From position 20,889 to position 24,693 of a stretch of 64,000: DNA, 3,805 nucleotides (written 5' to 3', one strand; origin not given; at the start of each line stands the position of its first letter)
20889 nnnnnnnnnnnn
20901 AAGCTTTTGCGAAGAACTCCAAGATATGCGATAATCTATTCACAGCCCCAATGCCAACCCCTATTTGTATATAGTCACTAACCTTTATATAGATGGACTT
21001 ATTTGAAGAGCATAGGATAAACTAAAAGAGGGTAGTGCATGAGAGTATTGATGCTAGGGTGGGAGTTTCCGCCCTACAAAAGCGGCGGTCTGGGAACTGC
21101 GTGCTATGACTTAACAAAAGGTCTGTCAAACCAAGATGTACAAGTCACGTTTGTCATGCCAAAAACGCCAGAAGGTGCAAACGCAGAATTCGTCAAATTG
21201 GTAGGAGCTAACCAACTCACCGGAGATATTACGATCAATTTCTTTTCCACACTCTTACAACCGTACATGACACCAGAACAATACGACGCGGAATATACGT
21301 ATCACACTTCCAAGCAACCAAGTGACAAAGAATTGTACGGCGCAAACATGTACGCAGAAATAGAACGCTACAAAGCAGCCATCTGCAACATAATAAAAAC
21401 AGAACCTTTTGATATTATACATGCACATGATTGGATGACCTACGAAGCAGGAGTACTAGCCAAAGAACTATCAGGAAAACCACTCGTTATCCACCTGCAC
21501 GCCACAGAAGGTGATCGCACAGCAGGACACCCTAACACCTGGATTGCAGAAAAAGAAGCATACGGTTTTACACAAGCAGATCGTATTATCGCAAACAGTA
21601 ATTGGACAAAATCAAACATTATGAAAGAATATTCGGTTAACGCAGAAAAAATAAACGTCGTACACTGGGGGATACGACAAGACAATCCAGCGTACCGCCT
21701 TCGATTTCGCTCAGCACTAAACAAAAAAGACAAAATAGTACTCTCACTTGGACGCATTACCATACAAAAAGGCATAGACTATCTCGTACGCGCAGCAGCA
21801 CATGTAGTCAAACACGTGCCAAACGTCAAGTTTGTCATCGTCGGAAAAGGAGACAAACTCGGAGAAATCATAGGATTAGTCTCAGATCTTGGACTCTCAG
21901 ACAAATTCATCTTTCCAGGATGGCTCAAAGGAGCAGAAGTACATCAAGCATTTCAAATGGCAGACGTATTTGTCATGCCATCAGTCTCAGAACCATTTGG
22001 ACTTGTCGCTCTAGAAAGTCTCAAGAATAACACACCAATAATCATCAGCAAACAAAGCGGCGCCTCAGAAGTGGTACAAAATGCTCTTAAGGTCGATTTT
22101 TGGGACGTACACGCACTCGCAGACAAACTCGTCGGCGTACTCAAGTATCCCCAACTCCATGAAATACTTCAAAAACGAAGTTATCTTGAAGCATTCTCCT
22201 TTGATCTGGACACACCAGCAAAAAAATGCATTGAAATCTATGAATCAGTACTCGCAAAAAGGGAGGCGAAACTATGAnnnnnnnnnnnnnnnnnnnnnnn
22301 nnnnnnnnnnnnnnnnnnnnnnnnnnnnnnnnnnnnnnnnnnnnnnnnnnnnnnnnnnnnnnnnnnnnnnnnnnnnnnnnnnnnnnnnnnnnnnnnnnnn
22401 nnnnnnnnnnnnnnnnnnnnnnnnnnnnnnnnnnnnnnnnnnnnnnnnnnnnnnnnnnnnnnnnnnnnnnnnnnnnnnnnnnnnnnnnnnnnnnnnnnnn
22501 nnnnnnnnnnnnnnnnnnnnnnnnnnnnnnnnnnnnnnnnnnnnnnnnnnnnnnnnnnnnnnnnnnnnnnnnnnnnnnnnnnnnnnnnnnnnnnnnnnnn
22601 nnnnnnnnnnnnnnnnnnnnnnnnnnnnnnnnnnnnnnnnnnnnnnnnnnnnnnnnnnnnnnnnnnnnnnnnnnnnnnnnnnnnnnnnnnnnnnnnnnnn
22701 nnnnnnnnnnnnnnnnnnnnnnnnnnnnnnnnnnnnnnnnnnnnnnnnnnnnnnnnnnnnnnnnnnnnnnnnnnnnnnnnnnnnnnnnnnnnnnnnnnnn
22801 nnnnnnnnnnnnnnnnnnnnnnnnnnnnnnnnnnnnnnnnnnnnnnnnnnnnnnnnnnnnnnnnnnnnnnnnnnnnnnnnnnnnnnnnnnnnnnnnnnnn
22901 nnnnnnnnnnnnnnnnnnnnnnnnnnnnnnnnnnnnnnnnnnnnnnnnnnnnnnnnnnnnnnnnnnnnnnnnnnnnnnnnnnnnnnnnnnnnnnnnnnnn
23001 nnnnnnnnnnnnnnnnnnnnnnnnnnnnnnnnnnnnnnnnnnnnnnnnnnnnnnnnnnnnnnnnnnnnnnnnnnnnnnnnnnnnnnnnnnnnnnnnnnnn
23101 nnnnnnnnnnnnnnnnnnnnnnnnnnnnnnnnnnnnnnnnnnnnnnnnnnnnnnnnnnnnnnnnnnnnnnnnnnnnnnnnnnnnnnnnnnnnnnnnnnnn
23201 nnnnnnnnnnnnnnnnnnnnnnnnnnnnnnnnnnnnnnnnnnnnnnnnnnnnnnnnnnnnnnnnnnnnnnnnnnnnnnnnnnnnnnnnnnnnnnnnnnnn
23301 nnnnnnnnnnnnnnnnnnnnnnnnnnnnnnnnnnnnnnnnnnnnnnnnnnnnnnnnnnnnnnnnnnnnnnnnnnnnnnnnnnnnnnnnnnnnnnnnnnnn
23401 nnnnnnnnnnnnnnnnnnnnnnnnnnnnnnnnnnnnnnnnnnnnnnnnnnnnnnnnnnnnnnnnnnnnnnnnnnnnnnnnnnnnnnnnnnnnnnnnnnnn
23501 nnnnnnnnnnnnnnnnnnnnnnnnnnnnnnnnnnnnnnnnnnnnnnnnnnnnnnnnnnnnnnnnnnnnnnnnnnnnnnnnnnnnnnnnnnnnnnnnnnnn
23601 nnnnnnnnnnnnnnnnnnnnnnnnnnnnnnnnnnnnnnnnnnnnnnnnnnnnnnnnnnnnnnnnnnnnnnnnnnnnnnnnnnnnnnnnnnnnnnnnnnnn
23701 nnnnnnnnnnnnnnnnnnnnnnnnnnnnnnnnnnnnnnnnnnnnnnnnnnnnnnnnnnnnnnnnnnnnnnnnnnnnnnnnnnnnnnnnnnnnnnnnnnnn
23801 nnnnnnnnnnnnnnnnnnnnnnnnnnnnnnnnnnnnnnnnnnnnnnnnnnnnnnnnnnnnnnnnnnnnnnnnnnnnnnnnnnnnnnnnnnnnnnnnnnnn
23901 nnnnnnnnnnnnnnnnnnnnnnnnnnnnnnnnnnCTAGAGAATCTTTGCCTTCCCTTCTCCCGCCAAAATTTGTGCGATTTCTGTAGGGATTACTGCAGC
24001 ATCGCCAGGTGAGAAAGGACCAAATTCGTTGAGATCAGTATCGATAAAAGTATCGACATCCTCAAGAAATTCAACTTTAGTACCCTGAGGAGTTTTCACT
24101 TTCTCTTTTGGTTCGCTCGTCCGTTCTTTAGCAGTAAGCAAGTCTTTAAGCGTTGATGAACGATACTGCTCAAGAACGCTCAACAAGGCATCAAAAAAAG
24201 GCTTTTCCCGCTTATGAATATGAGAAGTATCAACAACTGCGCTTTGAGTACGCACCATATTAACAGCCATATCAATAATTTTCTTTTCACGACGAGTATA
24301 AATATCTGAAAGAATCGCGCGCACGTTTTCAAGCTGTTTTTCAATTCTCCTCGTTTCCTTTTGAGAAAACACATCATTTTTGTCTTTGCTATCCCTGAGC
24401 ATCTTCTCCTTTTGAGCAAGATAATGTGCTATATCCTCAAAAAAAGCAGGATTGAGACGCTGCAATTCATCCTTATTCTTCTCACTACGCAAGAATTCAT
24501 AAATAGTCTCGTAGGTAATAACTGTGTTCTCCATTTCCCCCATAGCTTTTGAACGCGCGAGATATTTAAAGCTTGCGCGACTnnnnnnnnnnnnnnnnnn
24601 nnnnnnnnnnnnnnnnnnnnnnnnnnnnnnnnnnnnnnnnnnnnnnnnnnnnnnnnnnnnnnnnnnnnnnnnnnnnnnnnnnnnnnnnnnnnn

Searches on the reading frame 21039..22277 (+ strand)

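Call 23: search_protein_families(library=pfam, proteins=[window:21039-22277:+], max_evalue=0.01)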
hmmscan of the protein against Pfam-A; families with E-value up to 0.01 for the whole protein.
window:21039-22277:+ (412 aa): 8 families
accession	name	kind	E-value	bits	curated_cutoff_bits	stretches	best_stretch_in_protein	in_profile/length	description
PF00534.26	Glycos_transf_1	-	2e-35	122.3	26.4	1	221-381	5-169/172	Glycosyl transferases group 1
PF13692.12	Glyco_trans_1_4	-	1.5e-27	97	27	1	232-368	2-140/142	Glycosyl transferases group 1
PF13439.12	Glyco_transf_4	-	1.2e-22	81.2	28.5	1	16-212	2-166/170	Glycosyltransferase Family 4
PF08323.17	Glyco_transf_5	-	4.6e-20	72.8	22.7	1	2-208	1-216/239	Starch synthase catalytic domain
PF20706.3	GT4-conflict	-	1.1e-16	61.2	26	1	195-351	162-325/385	Family 4 Glycosyltransferase in conflict systems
PF13579.12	Glyco_trans_4_4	-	2.7e-14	54.2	29.7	1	16-209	1-156/158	Glycosyl transferase 4-like domain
PF00982.27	Glyco_transf_20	-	2.6e-05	23.6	32.5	1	299-375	363-444/473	Glycosyltransferase family 20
PF13477.12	Glyco_trans_4_2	-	0.0013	19.4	23.4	0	112-187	64-139/139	Glycosyl transferase 4-like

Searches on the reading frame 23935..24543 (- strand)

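Call 23: search_protein_families(library=pfam, proteins=[window:23935-24543:-], max_evalue=0.01)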
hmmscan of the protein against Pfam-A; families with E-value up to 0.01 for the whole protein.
window:23935-24543:- (202 aa): 2 families
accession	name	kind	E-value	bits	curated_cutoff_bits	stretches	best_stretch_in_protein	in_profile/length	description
PF22090.1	Gins51_C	-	2.5e-13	50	27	1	156-200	2-46/48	Gins51, C-terminal domain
PF05916.17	Sld5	-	0.0026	18.4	22.3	1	12-130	5-100/102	GINS complex protein helical bundle domain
